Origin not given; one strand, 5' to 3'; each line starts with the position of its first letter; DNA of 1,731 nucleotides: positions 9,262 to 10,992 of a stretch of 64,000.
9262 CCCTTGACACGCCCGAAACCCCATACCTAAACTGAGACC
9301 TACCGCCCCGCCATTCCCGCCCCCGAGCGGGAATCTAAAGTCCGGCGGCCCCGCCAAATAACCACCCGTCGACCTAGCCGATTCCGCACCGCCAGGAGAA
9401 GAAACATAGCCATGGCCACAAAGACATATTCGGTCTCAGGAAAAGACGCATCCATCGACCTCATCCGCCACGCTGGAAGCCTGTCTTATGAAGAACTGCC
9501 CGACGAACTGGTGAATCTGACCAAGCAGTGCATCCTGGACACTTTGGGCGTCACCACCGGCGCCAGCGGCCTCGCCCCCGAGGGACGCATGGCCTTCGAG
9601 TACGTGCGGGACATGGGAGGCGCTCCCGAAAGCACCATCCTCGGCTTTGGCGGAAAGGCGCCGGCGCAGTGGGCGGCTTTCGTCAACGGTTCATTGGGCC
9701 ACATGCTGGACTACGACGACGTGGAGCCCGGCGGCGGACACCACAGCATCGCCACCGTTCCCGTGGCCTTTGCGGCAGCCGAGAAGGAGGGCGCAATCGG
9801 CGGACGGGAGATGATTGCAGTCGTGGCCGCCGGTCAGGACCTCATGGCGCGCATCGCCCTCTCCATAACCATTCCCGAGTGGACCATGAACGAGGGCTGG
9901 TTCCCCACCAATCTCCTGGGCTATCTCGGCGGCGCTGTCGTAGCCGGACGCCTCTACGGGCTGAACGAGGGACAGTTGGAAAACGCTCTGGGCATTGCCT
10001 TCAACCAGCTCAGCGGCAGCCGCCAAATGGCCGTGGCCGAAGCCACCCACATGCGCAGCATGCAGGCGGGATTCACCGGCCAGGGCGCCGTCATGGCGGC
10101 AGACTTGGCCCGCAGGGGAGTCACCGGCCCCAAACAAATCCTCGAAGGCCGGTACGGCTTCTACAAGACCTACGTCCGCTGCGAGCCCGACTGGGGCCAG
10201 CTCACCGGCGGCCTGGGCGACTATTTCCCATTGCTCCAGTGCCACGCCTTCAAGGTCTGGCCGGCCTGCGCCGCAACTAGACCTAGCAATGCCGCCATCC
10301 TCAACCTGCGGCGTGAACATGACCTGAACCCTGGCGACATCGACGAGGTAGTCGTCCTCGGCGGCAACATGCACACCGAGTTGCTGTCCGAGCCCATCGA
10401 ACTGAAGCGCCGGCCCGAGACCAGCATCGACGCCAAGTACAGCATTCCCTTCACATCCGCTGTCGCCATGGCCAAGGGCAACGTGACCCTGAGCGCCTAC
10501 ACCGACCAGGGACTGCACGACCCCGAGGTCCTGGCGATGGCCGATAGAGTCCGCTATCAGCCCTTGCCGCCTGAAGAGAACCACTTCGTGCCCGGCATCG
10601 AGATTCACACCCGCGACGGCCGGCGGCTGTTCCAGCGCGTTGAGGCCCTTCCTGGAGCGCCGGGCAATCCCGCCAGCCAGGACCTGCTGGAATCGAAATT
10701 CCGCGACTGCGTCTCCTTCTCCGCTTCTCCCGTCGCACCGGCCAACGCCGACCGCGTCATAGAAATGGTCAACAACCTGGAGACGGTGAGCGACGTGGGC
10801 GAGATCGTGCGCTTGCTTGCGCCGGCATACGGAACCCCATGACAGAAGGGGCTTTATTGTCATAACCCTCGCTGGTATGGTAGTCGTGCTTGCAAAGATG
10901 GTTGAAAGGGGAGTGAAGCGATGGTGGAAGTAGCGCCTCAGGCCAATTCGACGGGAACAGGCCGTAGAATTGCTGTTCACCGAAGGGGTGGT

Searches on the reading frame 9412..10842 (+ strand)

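Call 94: search_protein_families(library=pfam, proteins=[window:9412-10842:+], max_evalue=0.0001)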
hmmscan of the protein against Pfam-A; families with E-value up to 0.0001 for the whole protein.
window:9412-10842:+ (476 aa): 2 families
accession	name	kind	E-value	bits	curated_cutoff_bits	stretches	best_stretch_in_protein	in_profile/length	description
PF03972.19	MmgE_PrpD_N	-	1.3e-58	198.6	32.1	1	19-256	5-237/244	MmgE/PrpD N-terminal domain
PF19305.4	MmgE_PrpD_C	-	2.6e-26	92.9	32.1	1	283-454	1-169/173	MmgE/PrpD C-terminal domain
